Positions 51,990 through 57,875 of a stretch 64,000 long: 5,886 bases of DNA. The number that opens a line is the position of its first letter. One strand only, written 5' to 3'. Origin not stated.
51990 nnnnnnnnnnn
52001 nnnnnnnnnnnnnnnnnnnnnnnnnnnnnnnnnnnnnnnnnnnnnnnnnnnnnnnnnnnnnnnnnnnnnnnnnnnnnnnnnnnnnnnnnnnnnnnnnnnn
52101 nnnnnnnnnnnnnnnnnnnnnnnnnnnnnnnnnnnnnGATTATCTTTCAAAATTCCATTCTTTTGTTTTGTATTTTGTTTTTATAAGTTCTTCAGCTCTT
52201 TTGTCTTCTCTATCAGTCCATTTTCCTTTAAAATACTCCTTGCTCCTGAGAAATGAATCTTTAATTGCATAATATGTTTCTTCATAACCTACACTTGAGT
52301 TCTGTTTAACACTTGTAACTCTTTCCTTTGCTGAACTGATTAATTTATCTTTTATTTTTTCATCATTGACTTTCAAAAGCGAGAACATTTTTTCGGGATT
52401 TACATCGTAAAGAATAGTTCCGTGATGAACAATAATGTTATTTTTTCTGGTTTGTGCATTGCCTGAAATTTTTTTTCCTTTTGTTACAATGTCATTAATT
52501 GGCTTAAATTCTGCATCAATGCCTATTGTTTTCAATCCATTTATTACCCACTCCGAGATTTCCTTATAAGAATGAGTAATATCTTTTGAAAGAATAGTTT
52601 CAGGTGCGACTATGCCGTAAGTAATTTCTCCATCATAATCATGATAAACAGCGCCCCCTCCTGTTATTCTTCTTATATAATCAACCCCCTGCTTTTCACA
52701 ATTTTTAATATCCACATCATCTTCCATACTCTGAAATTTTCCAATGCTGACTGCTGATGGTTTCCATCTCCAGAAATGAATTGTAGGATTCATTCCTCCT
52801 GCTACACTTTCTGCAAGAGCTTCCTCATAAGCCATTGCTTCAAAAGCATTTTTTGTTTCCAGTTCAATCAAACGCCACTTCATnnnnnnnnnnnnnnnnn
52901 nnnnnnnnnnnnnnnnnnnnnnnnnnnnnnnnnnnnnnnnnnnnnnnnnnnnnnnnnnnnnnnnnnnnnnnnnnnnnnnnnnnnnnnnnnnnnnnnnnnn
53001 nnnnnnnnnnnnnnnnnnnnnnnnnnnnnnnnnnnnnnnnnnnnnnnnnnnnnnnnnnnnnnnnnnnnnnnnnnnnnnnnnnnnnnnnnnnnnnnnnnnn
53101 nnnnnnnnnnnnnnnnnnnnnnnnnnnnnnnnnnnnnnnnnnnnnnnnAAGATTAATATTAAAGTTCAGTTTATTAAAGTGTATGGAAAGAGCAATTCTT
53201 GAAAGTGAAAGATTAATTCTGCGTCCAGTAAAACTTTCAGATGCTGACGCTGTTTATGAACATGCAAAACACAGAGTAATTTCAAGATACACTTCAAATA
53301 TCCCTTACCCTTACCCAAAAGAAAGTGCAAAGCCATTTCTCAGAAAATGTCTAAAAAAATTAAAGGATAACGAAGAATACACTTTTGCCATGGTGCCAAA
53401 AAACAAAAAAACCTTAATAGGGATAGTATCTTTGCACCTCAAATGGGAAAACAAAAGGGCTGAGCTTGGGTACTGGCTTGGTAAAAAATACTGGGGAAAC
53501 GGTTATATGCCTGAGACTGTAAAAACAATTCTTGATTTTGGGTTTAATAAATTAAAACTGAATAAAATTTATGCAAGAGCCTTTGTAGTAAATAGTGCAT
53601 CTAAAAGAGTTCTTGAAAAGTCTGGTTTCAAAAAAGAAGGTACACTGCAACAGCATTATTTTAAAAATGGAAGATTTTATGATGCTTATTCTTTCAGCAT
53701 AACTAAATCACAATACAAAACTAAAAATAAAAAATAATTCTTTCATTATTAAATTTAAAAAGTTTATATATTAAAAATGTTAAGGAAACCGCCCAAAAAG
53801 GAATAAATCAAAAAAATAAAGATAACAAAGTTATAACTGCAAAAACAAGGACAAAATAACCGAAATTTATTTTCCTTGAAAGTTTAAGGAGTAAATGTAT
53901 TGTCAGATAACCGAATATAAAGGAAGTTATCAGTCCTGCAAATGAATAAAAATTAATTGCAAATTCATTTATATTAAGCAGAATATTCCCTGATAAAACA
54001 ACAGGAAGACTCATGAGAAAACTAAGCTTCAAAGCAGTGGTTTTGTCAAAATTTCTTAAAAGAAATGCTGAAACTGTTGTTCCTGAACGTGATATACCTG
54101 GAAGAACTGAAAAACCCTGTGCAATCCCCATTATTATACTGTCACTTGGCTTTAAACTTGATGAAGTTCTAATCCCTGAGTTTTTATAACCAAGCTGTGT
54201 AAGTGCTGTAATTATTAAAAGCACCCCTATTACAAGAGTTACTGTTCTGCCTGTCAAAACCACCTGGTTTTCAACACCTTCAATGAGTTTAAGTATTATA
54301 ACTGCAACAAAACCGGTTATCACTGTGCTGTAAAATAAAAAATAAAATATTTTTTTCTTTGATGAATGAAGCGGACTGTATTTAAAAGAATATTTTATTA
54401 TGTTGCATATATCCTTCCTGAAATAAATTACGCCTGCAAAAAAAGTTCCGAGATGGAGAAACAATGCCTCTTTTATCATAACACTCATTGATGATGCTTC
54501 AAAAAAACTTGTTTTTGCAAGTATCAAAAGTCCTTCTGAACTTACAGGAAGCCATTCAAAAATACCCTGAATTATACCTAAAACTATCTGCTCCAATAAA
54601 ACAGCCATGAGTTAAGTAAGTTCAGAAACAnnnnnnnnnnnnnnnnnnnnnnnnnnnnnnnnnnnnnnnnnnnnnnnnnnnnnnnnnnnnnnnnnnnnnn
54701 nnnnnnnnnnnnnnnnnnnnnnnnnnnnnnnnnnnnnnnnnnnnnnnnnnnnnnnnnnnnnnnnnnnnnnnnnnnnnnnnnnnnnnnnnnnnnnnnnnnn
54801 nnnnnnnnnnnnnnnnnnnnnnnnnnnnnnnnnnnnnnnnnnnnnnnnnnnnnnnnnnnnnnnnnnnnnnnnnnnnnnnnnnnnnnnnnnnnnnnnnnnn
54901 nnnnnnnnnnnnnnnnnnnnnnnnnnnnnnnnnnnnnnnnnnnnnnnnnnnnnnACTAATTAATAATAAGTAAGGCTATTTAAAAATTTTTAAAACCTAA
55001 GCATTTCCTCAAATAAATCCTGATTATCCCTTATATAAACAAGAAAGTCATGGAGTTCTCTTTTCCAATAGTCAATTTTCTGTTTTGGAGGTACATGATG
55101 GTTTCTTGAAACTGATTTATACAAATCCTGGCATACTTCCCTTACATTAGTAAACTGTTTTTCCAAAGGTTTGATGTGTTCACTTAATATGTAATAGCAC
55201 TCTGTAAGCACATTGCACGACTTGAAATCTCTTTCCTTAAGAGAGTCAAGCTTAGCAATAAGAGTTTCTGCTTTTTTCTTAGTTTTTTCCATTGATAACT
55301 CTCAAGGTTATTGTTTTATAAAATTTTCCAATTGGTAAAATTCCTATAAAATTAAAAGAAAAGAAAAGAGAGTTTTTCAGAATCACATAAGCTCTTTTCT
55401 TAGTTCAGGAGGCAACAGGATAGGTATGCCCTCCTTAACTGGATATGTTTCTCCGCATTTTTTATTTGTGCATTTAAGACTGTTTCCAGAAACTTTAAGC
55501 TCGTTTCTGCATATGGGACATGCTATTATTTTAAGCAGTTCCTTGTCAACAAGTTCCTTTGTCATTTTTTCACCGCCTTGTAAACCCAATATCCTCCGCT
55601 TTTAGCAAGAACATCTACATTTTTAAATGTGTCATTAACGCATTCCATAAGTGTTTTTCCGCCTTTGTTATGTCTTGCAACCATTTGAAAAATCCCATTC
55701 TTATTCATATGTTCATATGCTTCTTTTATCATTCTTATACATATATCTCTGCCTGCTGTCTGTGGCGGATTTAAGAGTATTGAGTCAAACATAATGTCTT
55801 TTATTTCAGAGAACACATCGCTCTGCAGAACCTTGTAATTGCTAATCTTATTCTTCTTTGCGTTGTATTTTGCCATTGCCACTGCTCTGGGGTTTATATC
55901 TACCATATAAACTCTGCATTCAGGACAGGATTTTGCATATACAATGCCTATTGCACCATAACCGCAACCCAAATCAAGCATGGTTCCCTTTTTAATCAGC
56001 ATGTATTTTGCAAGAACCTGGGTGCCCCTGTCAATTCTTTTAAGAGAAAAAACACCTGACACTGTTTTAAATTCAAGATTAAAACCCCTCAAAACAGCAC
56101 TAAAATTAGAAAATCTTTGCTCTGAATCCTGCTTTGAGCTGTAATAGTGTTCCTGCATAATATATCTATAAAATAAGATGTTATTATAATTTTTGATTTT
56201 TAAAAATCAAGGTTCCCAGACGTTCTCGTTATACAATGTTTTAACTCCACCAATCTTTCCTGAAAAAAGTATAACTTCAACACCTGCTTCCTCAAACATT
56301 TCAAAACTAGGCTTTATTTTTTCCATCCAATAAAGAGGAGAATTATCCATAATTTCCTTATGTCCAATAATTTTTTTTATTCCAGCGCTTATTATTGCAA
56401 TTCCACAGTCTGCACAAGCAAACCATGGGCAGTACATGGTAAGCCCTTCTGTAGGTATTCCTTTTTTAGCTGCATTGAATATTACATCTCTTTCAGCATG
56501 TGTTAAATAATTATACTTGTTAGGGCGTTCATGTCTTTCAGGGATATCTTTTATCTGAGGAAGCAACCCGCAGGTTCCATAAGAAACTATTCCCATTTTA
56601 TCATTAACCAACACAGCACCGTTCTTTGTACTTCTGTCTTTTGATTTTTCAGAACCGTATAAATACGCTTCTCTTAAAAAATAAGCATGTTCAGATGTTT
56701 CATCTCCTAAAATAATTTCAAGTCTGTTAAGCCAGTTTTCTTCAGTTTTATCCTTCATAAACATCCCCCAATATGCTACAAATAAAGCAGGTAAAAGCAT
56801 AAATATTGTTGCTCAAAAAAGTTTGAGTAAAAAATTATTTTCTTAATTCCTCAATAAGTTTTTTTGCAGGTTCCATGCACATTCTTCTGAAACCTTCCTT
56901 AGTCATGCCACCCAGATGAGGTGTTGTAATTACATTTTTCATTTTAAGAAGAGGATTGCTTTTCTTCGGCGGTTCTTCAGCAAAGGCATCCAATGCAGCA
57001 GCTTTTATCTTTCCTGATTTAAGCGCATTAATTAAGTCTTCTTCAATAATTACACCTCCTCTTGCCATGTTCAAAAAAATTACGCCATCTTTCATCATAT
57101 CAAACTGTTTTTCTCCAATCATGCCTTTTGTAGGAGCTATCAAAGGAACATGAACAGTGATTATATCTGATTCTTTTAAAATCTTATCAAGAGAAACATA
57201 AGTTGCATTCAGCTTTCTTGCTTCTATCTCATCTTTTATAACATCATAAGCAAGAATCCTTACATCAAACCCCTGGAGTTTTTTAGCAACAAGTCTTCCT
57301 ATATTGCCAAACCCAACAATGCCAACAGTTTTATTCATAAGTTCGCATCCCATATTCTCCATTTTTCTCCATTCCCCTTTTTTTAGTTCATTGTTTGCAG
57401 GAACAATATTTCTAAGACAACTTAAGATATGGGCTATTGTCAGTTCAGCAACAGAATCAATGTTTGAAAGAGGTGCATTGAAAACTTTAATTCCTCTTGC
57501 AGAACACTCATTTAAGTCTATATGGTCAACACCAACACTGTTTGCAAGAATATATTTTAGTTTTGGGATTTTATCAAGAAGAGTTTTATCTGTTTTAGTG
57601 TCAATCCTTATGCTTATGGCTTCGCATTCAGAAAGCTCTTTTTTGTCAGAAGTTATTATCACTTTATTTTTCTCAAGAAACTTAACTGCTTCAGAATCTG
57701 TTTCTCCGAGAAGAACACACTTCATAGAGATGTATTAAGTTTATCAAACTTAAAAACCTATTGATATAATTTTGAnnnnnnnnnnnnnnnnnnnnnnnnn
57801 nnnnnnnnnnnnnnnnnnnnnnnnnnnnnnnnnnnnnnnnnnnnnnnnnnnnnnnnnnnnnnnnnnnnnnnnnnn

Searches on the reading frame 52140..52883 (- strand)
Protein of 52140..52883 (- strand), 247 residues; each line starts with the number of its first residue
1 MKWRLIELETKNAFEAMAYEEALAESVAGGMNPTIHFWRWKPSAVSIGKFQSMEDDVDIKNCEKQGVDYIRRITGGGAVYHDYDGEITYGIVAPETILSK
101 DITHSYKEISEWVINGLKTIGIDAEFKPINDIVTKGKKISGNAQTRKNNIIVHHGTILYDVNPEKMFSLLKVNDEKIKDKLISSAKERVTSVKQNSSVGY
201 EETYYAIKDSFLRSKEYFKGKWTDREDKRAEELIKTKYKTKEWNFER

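Call 44: search_protein_families(library=pfam, proteins=[window:52140-52883:-], max_evalue=0.00001)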
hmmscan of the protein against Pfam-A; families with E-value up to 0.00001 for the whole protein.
window:52140-52883:- (247 aa): 2 families
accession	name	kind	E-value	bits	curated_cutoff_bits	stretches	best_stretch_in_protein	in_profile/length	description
PF21948.1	LplA-B_cat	-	6.8e-53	180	27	1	12-209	1-197/200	Lipoyl protein ligase A/B catalytic domain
PF03099.24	BPL_LplA_LipB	-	1.3e-13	51.5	21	1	50-162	4-133/133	Biotin/lipoate A/B protein ligase family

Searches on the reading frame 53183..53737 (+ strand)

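Call 44: search_protein_families(library=pfam, proteins=[window:53183-53737:+], max_evalue=0.00001)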
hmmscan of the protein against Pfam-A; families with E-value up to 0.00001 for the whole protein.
window:53183-53737:+ (184 aa): 3 families
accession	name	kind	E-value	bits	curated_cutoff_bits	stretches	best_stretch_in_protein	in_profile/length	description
PF13302.13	Acetyltransf_3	-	4.3e-34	118.6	25.4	1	10-150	1-138/138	Acetyltransferase (GNAT) domain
PF13420.13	Acetyltransf_4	-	4.1e-14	53.3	24.3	1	14-168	2-153/155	Acetyltransferase (GNAT) domain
PF00583.31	Acetyltransf_1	-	1.1e-10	42.2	20.7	1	42-149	14-116/116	Acetyltransferase (GNAT) family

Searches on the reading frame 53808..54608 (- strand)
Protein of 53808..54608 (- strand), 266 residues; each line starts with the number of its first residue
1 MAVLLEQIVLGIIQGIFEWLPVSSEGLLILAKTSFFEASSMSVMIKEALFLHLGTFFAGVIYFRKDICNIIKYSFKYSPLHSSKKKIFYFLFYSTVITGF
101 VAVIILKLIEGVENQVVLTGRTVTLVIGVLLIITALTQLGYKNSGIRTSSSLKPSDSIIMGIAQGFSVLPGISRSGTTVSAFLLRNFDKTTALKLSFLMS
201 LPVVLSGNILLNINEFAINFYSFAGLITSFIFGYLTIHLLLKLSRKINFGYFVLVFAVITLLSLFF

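Call 19: search_protein_families(library=pfam, proteins=[window:53808-54608:-], max_evalue=0.01)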
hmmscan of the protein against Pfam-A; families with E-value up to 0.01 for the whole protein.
window:53808-54608:- (266 aa): 1 family
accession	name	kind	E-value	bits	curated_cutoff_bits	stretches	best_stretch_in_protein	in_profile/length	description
PF02673.24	BacA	-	1e-49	170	33.4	1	8-259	2-254/257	Bacitracin resistance protein BacA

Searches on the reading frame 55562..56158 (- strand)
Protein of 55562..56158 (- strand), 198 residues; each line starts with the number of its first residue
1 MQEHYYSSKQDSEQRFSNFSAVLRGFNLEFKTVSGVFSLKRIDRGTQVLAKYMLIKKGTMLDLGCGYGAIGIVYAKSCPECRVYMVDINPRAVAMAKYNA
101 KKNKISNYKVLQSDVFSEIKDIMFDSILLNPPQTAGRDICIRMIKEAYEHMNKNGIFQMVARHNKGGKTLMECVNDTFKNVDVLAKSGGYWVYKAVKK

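Call 19: search_protein_families(library=pfam, proteins=[window:55562-56158:-], max_evalue=0.01)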
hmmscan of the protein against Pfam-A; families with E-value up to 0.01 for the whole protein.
window:55562-56158:- (198 aa): 19 families
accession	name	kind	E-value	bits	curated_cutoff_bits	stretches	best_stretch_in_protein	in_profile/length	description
PF05175.20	MTS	-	2.5e-44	151.4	23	1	28-194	2-170/170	Methyltransferase small domain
PF13847.12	Methyltransf_31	-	9.3e-16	58.3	27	1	57-164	4-113/145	Methyltransferase domain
PF13649.12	Methyltransf_25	-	4.7e-11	43.7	27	1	61-155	2-97/97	Methyltransferase domain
PF06325.19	PrmA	-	1.2e-09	38.5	22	1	50-159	156-258/296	Ribosomal protein L11 methyltransferase (PrmA)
PF08242.18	Methyltransf_12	-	2.4e-08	35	30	1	61-156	1-97/98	Methyltransferase domain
PF08241.18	Methyltransf_11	-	3.8e-08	34.3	21.2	1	61-130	1-67/95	Methyltransferase domain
PF02475.24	TRM5-TYW2_MTfase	-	1.1e-07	32.4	28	1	56-155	36-131/164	TRM5/TYW2 methyltransferase domain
PF03602.21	Cons_hypoth95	-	8.2e-07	29.3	24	1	49-156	36-147/182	Conserved hypothetical protein 95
PF02390.23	Methyltransf_4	-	2.7e-06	27.4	24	1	59-125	4-70/173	Putative methyltransferase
PF10294.15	Methyltransf_16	-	9.7e-06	25.9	21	1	56-107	46-97/174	Lysine methyltransferase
PF00891.24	Methyltransf_2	-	4e-05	23.5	22.3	1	38-119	45-125/210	O-methyltransferase domain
PF12847.13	Methyltransf_18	-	8.1e-05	23.1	27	1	55-129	13-88/151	Methyltransferase domain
PF01728.25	FtsJ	-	0.0001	22.7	24.1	1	47-183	11-161/181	FtsJ-like methyltransferase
PF13489.12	Methyltransf_23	-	0.00019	21.6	27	1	42-107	9-61/164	Methyltransferase domain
PF01209.24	Ubie_methyltran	-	0.00024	20.9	20.1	1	28-115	18-107/233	ubiE/COQ5 methyltransferase family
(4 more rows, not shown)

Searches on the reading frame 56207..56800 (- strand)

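Call 19: search_protein_families(library=pfam, proteins=[window:56207-56800:-], max_evalue=0.01)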
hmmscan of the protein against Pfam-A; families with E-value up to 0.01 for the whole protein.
window:56207-56800:- (197 aa): 2 families
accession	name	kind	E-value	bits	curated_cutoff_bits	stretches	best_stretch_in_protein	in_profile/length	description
PF00383.29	dCMP_cyt_deam_1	-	3.2e-12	46.7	25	1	36-145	2-99/102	Cytidine and deoxycytidylate deaminase zinc-binding region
PF14437.12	MafB19-deam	-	4.5e-09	36.8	27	1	38-146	3-99/142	MafB19-like deaminase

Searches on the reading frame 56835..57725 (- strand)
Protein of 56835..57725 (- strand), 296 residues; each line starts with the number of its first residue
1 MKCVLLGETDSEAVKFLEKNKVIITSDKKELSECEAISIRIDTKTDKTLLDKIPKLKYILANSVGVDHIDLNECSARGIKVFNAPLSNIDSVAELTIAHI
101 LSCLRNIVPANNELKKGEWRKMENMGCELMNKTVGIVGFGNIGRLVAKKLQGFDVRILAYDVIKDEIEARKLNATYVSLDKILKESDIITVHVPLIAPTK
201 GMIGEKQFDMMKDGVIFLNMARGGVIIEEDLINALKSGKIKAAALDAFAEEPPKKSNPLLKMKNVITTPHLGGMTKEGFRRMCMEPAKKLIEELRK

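Call 7: find_encoding_contigs(protein=window:56835-57725:-, flank=10000, max_places=10)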
Protein window:56835-57725:- (296 aa): no gene with exactly this product is on record in the collection.

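Call 14: find_related_loci(query=window:56835-57725:-, collection=genome_contigs, flank=6000)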
Query window:56835-57725:- (296 aa) in genome_contigs; peptide patterns used: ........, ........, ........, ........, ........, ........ (x = any residue, [..] = any of these).
164 stretches matched a pattern; 18 encode a relative of the query (tblastn E <= 1e-3); 18 distinct loci.
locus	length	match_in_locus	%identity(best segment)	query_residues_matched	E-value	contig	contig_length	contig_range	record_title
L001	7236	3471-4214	41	47-295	5e-59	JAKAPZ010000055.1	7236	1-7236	MAG: Thermoplasmata archaeon isolate YF1.bin96 NODE_13838_length_7236_cov_3.318329, whole genome shotgun sequence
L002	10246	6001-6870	40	11-294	1e-57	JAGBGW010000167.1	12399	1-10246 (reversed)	MAG: Clostridia bacterium isolate RGIG9107 Water_deer_Rectum.Co__c799813, whole genome shotgun sequence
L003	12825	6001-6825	38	33-295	6e-51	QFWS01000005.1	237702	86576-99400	Flavobacteriaceae bacterium LYZ1037 contig5_1, whole genome shotgun sequence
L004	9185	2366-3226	37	16-282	7e-51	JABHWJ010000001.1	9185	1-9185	MAG: Candidatus Woesearchaeota archaeon isolate SI047_bin129 k141_830, whole genome shotgun sequence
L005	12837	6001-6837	37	18-282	3e-49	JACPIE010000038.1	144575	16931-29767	MAG: Candidatus Woesearchaeota archaeon isolate NC_groundwater_432_Ag_B-0.1um_40_22 GD18-4_B1_scaffold_2143458, whole ge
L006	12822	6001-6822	37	30-282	6e-49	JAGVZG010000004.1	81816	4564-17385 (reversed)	Candidatus Woesearchaeota archaeon isolate RIFCSPHIGHO2_02_FULL_30_43 rifcsphigho2_02_scaffold_271, whole genome shotgun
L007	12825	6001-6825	37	33-295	1e-48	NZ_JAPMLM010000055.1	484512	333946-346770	Xanthomarina sp. F2636L contig55, whole genome shotgun sequence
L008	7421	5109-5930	36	30-282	2e-47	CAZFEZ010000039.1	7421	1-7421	MAG TPA_asm: uncultured Methanosarcinales archaeon isolate binchicken_co38_1194 genome assembly, contig: NODE_21155_leng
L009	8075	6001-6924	34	17-296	1e-46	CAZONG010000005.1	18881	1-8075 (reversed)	MAG TPA_asm: Candidatus Woesearchaeota archaeon isolate SRP093185_co1_217 genome assembly, contig: NODE_1836_length_1888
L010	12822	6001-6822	36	29-282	6e-44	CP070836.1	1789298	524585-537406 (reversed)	MAG: Thermoplasmatales archaeon isolate bin105 chromosome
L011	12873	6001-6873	35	25-296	1e-43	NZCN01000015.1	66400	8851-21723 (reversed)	MAG: Candidatus Woesearchaeota archaeon isolate ARS1199 MHASMcontig_226287, whole genome shotgun sequence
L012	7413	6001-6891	32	9-290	5e-43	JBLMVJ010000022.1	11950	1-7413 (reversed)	MAG: Candidatus Levyibacteriota bacterium isolate MAG318 PRJNA960887_bin9_renamed_21, whole genome shotgun sequence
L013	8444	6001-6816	33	33-282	1e-40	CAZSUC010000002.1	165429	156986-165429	MAG TPA_asm: uncultured Candidatus Saccharibacteria bacterium isolate SRP294416_co1_70 genome assembly, contig: NODE_50_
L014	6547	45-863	37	31-283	2e-36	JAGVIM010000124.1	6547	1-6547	MAG: Nanoarchaeota archaeon isolate DeMMO1_8 c_000000009783, whole genome shotgun sequence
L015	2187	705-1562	36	31-296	5e-36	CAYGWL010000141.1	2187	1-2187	MAG TPA_asm: uncultured Methanosarcinales archaeon isolate ERP119294_co2_8 genome assembly, contig: k141_2075780, whole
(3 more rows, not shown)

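Call 15: find_homologous_proteins(query=window:56835-57725:-, max_evalue=1e-30)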
Query window:56835-57725:- (296 aa): 6600 proteins with E <= 1e-30 among 8000 candidates; the best 120 are listed.
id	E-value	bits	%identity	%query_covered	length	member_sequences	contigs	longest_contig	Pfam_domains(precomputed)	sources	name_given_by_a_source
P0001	7.6e-187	637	100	100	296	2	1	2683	PF00389.37,PF02826.26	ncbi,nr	ncbi:MAG: hydroxyacid dehydrogenase [Candidatus Omnitrophica bacterium]|nr:hydroxyacid dehydrogenase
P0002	1.9e-80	288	48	96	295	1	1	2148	PF00389.37,PF02826.26,PF03807.24,PF07991.19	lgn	-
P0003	1.1e-69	253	48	96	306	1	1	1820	PF00389.37,PF02826.26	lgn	-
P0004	4.3e-65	238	46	90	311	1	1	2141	PF00389.37,PF02826.26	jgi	jgi:D-3-phosphoglycerate dehydrogenase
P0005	1.2e-64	236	42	100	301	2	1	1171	PF03446.22,PF00389.37,PF02826.26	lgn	-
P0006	2.9e-64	235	46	90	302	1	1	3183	PF00389.37,PF02826.26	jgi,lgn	-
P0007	1.1e-63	233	46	91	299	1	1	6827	PF00389.37,PF02826.26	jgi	jgi:D-3-phosphoglycerate dehydrogenase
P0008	2.7e-63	232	44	90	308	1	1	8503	PF00389.37,PF02826.26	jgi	-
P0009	1.7e-62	229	46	89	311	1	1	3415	PF00389.37,PF02826.26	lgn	-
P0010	1.8e-62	229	43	99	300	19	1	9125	PF00389.37,PF02826.26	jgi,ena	-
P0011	5.1e-62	228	42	98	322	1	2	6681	PF00670.28,PF03446.22,PF00389.37,PF02826.26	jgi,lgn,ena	-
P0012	5.8e-62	228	45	90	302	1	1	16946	PF00389.37,PF02826.26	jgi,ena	-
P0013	7.1e-62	227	47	90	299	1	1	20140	PF00389.37,PF02826.26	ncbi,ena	-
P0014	9.8e-62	227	47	90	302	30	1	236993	PF00389.37,PF02826.26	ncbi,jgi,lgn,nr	ncbi:MAG: 3-phosphoglycerate dehydrogenase [Thermotogaceae bacterium]|nr:3-phosphoglycerate dehydrog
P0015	2.0e-61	226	44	95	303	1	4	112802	PF00389.37,PF02826.26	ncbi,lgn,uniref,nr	ncbi:D-3-phosphoglycerate dehydrogenase [Thermosipho africanus H17ap60334]|uniref:hydroxyacid dehydr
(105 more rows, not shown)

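Call 17: find_encoding_contigs(protein=P0001, flank=10000)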
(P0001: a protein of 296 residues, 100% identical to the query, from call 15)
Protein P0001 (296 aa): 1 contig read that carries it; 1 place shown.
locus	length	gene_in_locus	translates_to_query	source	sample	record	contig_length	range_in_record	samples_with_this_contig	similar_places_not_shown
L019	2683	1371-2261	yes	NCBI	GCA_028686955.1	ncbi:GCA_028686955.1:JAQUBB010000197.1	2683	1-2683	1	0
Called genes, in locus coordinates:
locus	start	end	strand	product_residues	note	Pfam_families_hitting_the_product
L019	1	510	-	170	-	PF00091:Tubulin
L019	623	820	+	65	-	-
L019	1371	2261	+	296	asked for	PF00389:2-Hacid_dh, PF02826:2-Hacid_dh_C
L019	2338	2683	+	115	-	PF00383:dCMP_cyt_deam_1 (weak)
